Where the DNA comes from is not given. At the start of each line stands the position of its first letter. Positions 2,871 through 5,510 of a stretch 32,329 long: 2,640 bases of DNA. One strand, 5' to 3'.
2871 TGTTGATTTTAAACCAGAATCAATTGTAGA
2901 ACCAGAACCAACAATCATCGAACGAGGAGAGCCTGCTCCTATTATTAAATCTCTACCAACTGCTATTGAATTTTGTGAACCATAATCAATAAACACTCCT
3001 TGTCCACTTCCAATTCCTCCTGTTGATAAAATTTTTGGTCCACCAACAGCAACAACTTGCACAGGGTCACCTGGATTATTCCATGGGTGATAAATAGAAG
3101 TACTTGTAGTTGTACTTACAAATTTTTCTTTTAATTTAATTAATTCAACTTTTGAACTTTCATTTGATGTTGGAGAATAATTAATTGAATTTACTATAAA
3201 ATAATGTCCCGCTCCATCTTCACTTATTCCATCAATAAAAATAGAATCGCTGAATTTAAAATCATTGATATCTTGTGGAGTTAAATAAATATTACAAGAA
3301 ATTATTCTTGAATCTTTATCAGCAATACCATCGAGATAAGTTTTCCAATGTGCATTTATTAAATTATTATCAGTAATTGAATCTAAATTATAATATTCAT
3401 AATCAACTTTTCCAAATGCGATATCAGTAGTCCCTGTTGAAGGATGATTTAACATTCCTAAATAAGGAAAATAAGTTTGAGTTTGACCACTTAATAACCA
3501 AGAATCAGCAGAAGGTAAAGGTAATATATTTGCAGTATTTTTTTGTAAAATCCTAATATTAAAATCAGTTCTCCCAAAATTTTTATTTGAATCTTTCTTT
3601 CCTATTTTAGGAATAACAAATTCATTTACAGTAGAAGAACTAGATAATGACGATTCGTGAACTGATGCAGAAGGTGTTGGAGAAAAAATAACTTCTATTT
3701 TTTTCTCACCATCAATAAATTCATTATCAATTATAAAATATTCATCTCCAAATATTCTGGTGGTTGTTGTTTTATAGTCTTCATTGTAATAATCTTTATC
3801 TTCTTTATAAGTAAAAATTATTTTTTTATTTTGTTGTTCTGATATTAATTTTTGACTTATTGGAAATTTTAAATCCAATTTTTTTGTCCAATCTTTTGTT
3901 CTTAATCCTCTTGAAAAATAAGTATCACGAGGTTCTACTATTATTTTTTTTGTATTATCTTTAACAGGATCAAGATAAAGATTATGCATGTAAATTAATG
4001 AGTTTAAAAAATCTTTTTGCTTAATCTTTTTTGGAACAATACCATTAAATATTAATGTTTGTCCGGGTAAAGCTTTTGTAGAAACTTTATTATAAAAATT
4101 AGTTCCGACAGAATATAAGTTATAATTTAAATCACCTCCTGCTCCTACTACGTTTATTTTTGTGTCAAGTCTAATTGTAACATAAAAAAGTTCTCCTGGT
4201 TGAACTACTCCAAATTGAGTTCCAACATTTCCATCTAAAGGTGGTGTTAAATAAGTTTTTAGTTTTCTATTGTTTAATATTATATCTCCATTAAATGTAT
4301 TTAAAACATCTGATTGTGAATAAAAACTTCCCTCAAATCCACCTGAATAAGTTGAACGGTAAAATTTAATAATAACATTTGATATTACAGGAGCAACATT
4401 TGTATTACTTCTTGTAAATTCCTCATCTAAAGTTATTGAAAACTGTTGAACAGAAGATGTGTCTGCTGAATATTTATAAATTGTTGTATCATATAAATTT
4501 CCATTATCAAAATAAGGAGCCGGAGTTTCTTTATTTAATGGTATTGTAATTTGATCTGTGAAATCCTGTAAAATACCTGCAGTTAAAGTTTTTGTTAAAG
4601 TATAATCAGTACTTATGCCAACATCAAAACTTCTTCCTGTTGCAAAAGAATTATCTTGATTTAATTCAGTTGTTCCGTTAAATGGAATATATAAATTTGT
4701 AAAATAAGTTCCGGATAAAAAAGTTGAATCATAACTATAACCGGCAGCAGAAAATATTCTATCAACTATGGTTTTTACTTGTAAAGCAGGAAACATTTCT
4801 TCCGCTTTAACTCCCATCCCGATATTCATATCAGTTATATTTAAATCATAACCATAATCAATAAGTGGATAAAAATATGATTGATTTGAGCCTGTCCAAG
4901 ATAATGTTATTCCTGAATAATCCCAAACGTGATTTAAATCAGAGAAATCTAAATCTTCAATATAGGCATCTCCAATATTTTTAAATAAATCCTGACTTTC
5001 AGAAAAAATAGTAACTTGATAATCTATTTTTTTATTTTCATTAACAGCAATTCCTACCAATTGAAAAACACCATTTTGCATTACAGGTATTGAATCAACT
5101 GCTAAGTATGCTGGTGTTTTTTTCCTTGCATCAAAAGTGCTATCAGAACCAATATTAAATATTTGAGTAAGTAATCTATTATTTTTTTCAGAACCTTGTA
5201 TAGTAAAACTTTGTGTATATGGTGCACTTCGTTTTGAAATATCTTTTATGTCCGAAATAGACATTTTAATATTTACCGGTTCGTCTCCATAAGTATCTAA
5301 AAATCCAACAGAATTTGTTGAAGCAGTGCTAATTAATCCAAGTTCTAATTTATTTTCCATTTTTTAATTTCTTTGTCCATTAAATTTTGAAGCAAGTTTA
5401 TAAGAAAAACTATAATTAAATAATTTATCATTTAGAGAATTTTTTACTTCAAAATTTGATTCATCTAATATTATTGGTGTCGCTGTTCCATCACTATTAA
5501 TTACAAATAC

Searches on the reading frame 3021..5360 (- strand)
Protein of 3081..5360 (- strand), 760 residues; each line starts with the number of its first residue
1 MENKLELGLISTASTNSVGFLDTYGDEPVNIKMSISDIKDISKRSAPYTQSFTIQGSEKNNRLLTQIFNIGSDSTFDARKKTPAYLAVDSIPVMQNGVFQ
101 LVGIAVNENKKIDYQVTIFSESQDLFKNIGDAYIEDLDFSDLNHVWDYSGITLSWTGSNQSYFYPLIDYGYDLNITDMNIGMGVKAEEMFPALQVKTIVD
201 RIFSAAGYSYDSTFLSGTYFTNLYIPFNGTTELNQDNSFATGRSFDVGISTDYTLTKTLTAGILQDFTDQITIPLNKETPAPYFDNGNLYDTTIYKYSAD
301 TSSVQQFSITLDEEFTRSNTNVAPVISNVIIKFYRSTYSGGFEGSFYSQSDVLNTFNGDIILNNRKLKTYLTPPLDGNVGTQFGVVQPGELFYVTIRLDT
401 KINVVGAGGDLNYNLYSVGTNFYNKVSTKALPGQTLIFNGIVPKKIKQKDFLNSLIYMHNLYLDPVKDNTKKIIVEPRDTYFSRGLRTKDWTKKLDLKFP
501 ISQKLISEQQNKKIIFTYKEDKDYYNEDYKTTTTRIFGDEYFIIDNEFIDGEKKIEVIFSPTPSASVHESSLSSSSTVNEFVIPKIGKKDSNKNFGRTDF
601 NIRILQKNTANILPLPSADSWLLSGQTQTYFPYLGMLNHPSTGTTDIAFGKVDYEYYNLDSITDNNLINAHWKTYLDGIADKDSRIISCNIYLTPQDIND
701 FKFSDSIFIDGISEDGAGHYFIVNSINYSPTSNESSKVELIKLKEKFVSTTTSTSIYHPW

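Call 11: search_dna_similar(query=window:3081-5360:-, collection=phages, mode=protein, max_evalue=0.001, max_rows=25)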
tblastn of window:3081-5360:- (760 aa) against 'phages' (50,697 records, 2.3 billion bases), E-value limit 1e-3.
No match.

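Call 13: find_homologous_proteins(query=window:3081-5360:-, max_evalue=0.001)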
Query window:3081-5360:- (760 aa): 474 proteins with E <= 0.001 among 8000 candidates; the best 120 are listed.
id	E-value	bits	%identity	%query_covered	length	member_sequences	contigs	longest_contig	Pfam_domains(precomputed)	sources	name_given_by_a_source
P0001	0.0e+0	1690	100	100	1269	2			-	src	-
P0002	2.5e-289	980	61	100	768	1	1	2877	-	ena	-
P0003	1.5e-265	902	59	100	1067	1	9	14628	PF24146.3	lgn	-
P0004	3.9e-246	837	57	100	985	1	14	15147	PF24146.3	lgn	-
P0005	4.1e-232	791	51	100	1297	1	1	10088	PF24146.3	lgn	-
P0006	5.5e-230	784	52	99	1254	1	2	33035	PF24146.3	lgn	-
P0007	5.8e-218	744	48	99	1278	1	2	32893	PF24146.3,PF05658.20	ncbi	-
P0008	1.4e-189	650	45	99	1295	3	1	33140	PF05658.20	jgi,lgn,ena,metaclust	metaclust:\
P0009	6.8e-185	635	44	99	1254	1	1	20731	PF24146.3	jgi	jgi:hypothetical protein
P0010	4.3e-168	579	41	98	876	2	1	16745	-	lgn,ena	-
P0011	1.0e-142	495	41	96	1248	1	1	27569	-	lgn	-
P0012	9.5e-141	489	38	76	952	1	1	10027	-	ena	-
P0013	1.6e-139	485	38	76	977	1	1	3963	-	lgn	-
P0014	8.1e-139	483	39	97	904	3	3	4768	-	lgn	-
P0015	7.6e-138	479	40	98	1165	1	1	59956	-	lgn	-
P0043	1.2e-101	360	32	83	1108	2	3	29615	PF21300.3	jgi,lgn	jgi:hypothetical protein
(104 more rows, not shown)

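Call 14: find_related_loci(query=window:3081-5360:-, collection=viral_contigs, flank=10000)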
Query window:3081-5360:- (760 aa) in viral_contigs; peptide patterns used: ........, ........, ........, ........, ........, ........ (x = any residue, [..] = any of these).
91 stretches matched a pattern; 77 encode a relative of the query (tblastn E <= 1e-3); 77 distinct loci.
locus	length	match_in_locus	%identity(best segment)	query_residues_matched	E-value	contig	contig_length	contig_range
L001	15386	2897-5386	35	21-742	1e-91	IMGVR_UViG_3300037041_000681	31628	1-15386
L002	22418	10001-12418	35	3-742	6e-88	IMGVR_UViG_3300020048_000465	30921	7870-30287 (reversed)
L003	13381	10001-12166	31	1-747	8e-87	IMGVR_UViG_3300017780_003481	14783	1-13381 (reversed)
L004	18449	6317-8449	31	1-748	1e-85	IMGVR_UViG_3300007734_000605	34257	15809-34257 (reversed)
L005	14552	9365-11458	31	21-745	2e-83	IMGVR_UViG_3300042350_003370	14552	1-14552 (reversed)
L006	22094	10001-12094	31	21-745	2e-83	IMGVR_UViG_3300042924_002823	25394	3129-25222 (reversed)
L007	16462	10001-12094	31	21-745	2e-83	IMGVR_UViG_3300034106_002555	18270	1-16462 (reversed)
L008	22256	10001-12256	31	30-755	7e-81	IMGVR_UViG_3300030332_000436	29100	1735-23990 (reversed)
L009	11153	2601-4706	30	21-745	2e-79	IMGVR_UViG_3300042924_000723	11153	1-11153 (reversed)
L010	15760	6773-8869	30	21-745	7e-79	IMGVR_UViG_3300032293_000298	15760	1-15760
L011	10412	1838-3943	30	21-745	1e-78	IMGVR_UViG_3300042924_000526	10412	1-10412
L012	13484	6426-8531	30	21-745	1e-78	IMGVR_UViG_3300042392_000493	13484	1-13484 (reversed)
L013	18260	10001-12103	31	21-745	6e-78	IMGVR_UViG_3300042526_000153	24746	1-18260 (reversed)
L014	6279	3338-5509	29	1-751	1e-76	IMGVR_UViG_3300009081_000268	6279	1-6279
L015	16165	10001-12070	30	21-745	8e-76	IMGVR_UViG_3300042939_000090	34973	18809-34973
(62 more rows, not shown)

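Call 17: find_encoding_contigs(protein=P0001, flank=10000, max_places=6)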
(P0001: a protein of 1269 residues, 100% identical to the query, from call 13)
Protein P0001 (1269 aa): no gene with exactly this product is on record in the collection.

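Call 18: search_solved_structures(query=window:3081-5360:-, max_evalue=1)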
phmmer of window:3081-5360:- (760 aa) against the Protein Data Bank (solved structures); distinct sequences matched with E-value up to 1: 0.

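Call 23: search_protein_families(library=pfam, proteins=[P0003, P0007, P0043], max_evalue=0.01)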
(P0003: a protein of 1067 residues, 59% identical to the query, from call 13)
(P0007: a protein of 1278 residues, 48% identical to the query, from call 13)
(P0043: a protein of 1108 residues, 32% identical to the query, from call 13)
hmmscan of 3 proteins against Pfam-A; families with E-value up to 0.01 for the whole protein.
P0003 (1067 aa): 1 family
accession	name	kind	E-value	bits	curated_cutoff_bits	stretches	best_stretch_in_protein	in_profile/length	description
PF24146.1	K1-lyase_C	-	5.9e-18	65.5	27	1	995-1063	1-69/70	K1 capsule-specific polysaccharide lyase, C-terminal domain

P0007 (1278 aa): 2 families
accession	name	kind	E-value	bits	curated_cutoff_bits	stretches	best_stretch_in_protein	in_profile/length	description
PF24146.1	K1-lyase_C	-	4.5e-15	56.3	27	1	1205-1274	1-69/70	K1 capsule-specific polysaccharide lyase, C-terminal domain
PF05658.19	YadA_head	-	3.4e-13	50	25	1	975-1001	1-27/27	YadA head domain repeat (2 copies)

P0043 (1108 aa): 1 family
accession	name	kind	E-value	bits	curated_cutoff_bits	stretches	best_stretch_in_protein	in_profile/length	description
PF21300.2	LbR_Ice_bind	-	2.2e-05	24.9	30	1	962-1029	26-91/97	Grass antifreeze beta roll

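Call 30: find_related_loci(query=A2, collection=genome_contigs, flank=10000)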
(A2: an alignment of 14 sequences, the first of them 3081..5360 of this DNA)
Query A2 (760 aa) in genome_contigs; peptide patterns used: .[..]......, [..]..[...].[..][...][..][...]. (x = any residue, [..] = any of these).
32 stretches matched a pattern; 15 encode a relative of the query (tblastn E <= 1e-3); 15 distinct loci.
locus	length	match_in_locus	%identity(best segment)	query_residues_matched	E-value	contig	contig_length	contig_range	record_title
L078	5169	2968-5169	42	1-742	1e-170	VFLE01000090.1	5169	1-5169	MAG: Candidatus Shapirobacteria bacterium isolate Bin_12_23 c_000005064565, whole genome shotgun sequence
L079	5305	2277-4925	31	20-748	9e-82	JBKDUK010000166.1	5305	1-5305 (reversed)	MAG: Planctomycetaceae bacterium isolate samp_4355_maxbin_574 samp_4355_477166, whole genome shotgun sequence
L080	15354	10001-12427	29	26-747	5e-74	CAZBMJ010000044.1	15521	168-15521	MAG TPA_asm: uncultured Myxococcales bacterium isolate SRP286056_co1_508 genome assembly, contig: NODE_4665_length_15521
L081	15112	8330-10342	27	20-743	2e-50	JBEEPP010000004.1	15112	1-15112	MAG: Pseudomonadota bacterium isolate eastforkpoplarcreek_2019_sw_WHONDRS-S19S_0039_A_bin.17 scaffold_0001059, whole gen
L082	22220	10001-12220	26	21-745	7e-49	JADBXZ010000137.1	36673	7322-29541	MAG: Bacteroidetes bacterium isolate M165S2SP1A01QC M165S2_137, whole genome shotgun sequence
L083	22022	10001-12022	25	20-743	4e-46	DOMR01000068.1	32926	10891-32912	MAG TPA_asm: Chitinophagaceae bacterium isolate UBA8137 contig_4706, whole genome shotgun sequence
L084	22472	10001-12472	28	29-742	2e-44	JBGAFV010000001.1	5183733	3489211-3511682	MAG: Chitinophagaceae bacterium isolate MAG_MBR_H125.016 MBRH125-16_opera_contig_1, whole genome shotgun sequence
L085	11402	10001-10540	48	1-181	3e-43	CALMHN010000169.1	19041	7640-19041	MAG TPA_asm: uncultured bacterium isolate SRR5007354_bin.6_CONCOCT_v1.1_MAG genome assembly, contig: ERZ778036.2316, who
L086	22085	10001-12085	31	9-742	4e-39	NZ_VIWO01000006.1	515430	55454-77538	Chitinophaga polysaccharea strain 1209 Ga0365422_106, whole genome shotgun sequence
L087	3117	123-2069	33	29-742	7e-37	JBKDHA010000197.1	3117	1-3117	MAG: Bacteroidota bacterium isolate samp_2115_semibin_49 samp_2115_2013187, whole genome shotgun sequence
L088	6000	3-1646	25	137-743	5e-35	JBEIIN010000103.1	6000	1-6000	MAG: Sediminibacterium sp. isolate Sample-102-S76-bin-87 Sample_102_S76-bin_87-k141_33993, whole genome shotgun sequence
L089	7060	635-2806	32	21-743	2e-32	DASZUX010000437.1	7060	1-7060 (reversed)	MAG TPA_asm: Chitinophagaceae bacterium isolate SMAG_U6116 k141_465752, whole genome shotgun sequence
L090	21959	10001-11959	30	31-743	2e-32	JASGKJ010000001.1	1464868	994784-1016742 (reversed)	MAG: Ferruginibacter sp. isolate 5N573 JMF-2111-06-0005.ont.bin.573_0, whole genome shotgun sequence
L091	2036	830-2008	29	31-477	3e-32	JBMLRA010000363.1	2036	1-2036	MAG: Chitinophagaceae bacterium isolate LE_363851 NODE_114197_length_2036_cov_3.384149, whole genome shotgun sequence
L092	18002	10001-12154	32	21-743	2e-31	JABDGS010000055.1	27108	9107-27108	MAG: Bacteroidetes bacterium isolate BWOrgHeat_Nextera47_MAG5 3300021020.a:Ga0206931_1107, whole genome shotgun sequence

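Call 34: predict_structure(alignment_id=A1)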
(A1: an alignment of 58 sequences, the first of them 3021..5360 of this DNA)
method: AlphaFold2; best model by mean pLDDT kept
length: 780 residues; sequences in the alignment: 58
mean_pLDDT: 84.0   pTM: 0.83
mean pLDDT of the five models: 84.0, 83.7, 83.4, 81.9, 81.1
residues with pLDDT >= 90: 338; 70-90: 343; 50-70: 50; < 50: 49
segments of 3 or more residues with pLDDT < 50: 340-345, 347-358, 570-578, 761-780
pLDDT, mean of each block of 10 residues (from residue 1): 77 61 76 74 68 85 87 84 85 83 85 84 78 95 93 85 94 85 91 97 95 95 92 86 96 89 75 91 94 95 94 86 68 74 46 39 84 87 87 86 78 92 95 90 93 95 83 90 80 92 85 94 94 94 87 95 80 46 90 87 94 83 93 95 94 87 94 91 90 90 89 82 89 89 82 76 44 32
secondary structure, 60 per line:
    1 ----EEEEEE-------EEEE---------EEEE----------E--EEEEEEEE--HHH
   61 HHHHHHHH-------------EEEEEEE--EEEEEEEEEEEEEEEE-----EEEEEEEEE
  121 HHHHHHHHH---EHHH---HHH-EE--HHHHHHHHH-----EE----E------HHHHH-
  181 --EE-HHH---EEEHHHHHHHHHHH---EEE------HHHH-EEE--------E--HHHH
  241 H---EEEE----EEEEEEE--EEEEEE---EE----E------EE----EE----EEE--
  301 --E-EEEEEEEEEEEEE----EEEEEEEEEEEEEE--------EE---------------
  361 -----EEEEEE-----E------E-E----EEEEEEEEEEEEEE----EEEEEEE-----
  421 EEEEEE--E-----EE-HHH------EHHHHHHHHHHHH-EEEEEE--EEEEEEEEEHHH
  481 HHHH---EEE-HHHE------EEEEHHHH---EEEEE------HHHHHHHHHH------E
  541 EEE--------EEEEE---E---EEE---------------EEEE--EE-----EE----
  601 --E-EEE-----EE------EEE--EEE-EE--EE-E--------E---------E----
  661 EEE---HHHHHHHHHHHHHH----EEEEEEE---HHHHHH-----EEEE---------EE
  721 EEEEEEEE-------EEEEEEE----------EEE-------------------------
elements in order (helices of 4 or more, strands of 3 or more residues): E5-10 E18-21 E31-34 E48-55 H58-68 E82-88 E91-106 E112-120 H121-129 H148-156 H175-179 E192-194 H195-205 E209-211 H218-221 E223-225 H237-241 E245-248 E253-259 E262-267 E296-298 E305-317 E322-335 E366-371 E391-404 E409-415 E421-426 H448-459 E461-466 E469-477 H478-484 E488-490 E502-505 H506-509 E513-517 H524-533 E540-543 E552-556 E564-566 E582-585 E605-607 E621-623 E626-628 E661-663 H667-680 E685-691 H695-700 E706-709 E719-728 E736-742 E753-755

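Call 37: fold_search(model_id=the predicted structure, library=pdb)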
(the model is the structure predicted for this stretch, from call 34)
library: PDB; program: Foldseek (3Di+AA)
matches with E <= 10: 941; with E <= 0.001: 2
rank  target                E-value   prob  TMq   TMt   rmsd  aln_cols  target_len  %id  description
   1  7zhj_b                9.7e-07  1.00  0.27  0.23  23.5       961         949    8  Tail tip of siphophage T5 : tip proteins (released 2023-02-08)
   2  4qql_C                5.7e-04  1.00  0.11  0.57   8.0       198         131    9  Crystal structure of C1QL3 in P1 space group (released 2015-04-22)
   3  4qpy_A                1.1e-03  1.00  0.12  0.66   8.1       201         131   11  Crystal structure of C1QL2 (released 2015-04-15)
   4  4qqh                  1.6e-03  1.00  0.11  0.57   8.1       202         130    9  Crystal structure of C1QL3 in space group H32 (released 2015-04-15)
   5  3gf6_B                1.6e-03  0.97  0.11  0.31  12.9       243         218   11  Crystal structure of a bacterial lipoprotein (bt_1233) from bacteroides thetaiotaomicron vpi-5482 at 1.69 A resolution (released 2009-03-17)
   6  6mkb_D                1.8e-03  0.98  0.11  0.41  12.8       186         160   10  Crystal structure of murine 4-1BB ligand (released 2018-12-19)
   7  3gf6_A                2.0e-03  0.97  0.12  0.33  12.7       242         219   11  Crystal structure of a bacterial lipoprotein (bt_1233) from bacteroides thetaiotaomicron vpi-5482 at 1.69 A resolution (released 2009-03-17)
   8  9lkk_H                2.1e-03  1.00  0.12  0.62   7.8       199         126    8  Crystal structure of C1ql1-gC1q hexamer (released 2025-12-17)
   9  6a3v_E                2.3e-03  0.96  0.10  0.42  17.6       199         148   13  Complex structure of human 4-1BB and 4-1BBL (released 2018-10-10)
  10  7chk_A                2.4e-03  0.84  0.11  0.30   9.9       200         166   10  Cryo-EM Structure of Apple Latent Spherical Virus (ALSV) (released 2020-11-04)
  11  6mkz_A                2.6e-03  1.00  0.15  0.57   6.7       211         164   10  Crystal structure of murine 4-1BB/4-1BBL complex (released 2018-12-19)
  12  6mkb_B                2.6e-03  0.99  0.12  0.46  13.0       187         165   12  Crystal structure of murine 4-1BB ligand (released 2018-12-19)
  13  4qq2_C                2.8e-03  1.00  0.12  0.65   9.3       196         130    9  Crystal structure of C1QL1 (released 2015-04-15)
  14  4ous                  2.9e-03  1.00  0.13  0.63   6.4       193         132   10  Crystal structure of zebrafish Caprin-2 C1q domain (released 2014-10-29)
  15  4oul_C                3.3e-03  1.00  0.12  0.58   8.2       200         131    9  Crystal structure of human Caprin-2 C1q domain (released 2014-10-29)
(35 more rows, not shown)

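Call 41: fold_search(model_id=the predicted structure, library=viral)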
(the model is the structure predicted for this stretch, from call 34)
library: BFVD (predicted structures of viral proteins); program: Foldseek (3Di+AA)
matches with E <= 10: 1544; with E <= 0.001: 211
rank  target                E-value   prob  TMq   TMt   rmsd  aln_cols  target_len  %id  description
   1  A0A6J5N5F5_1          2.3e-66  1.00  0.80  0.69   7.8       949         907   27  Collagen triple helix repeat [uncultured Caudovirales phage]
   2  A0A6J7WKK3            2.3e-60  1.00  0.77  0.64   4.3       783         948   24  Uncharacterized protein [uncultured Caudovirales phage]
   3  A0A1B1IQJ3            1.5e-58  1.00  0.72  0.64   7.1       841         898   23  (no name in the UniProt tables at hand)
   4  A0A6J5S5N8            1.7e-58  1.00  0.77  0.66   5.4       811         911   26  Uncharacterized protein [uncultured Caudovirales phage]
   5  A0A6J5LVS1            6.2e-55  1.00  0.62  0.56  10.3       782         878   25  Fibrobacter succinogenes major paralogous domain [uncultured Caudovirales phage]
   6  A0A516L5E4            5.1e-54  1.00  0.69  0.44   8.9       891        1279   23  (no name in the UniProt tables at hand)
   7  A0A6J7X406            1.3e-52  1.00  0.71  0.62   6.0       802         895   23  Uncharacterized protein [uncultured Caudovirales phage]
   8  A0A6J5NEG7            2.8e-52  1.00  0.64  0.35  17.1       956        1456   23  Uncharacterized protein [uncultured Caudovirales phage]
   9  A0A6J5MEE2            6.2e-52  1.00  0.76  0.80   5.7       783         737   22  Uncharacterized protein [uncultured Caudovirales phage]
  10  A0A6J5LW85            1.0e-50  1.00  0.61  0.70  10.9       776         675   23  Uncharacterized protein [uncultured Caudovirales phage]
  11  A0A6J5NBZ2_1          4.0e-50  1.00  0.60  0.53  15.3       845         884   21  Uncharacterized protein [uncultured Caudovirales phage]
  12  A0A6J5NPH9            7.5e-50  1.00  0.63  0.50  12.6       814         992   21  Uncharacterized protein [uncultured Caudovirales phage]
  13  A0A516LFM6            1.8e-49  1.00  0.66  0.65   7.7       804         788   21  (no name in the UniProt tables at hand)
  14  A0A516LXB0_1          2.7e-48  1.00  0.71  0.66   9.6       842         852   18  (no name in the UniProt tables at hand)
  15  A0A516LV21            5.1e-48  1.00  0.75  0.63   4.9       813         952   19  (no name in the UniProt tables at hand)
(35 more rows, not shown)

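Call 93: search_solved_structures(query=A1, max_evalue=5)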
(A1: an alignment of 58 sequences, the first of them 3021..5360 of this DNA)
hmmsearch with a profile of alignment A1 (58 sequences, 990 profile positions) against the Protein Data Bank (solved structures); distinct sequences matched with E-value up to 5: 11.
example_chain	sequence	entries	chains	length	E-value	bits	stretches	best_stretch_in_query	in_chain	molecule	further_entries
3ntn_A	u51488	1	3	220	3.1e-05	25.6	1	738-855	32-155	UspA1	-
3pr7_A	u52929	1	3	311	0.0014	20.2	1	739-854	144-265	UspA1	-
3ult_A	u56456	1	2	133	0.056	14.8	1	740-855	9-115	Ice recrystallization inhibition protein-like protein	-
5afu_U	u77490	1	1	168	0.062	14.7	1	773-855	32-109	DYNACTIN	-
1k28_A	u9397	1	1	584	0.41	12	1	749-855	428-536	TAIL-ASSOCIATED LYSOZYME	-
1wth_A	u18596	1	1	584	0.41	12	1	749-855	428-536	Tail-associated lysozyme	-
2z6b_A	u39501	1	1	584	0.41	12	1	749-855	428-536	Tail-associated lysozyme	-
1pdl_A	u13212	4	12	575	0.53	11.6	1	749-854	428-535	Tail-associated lysozyme | Peptidoglycan hydrolase gp5 | gp5, baseplate central spike protein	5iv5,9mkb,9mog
9u93_C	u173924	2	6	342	0.62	11.4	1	752-877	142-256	Fusobacterium nucleatum CbpF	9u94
9gh4_A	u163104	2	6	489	0.98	10.7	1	747-910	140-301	Cell surface protein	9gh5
3b1c_A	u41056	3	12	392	1.3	10.3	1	9-61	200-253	BetaC-S lyase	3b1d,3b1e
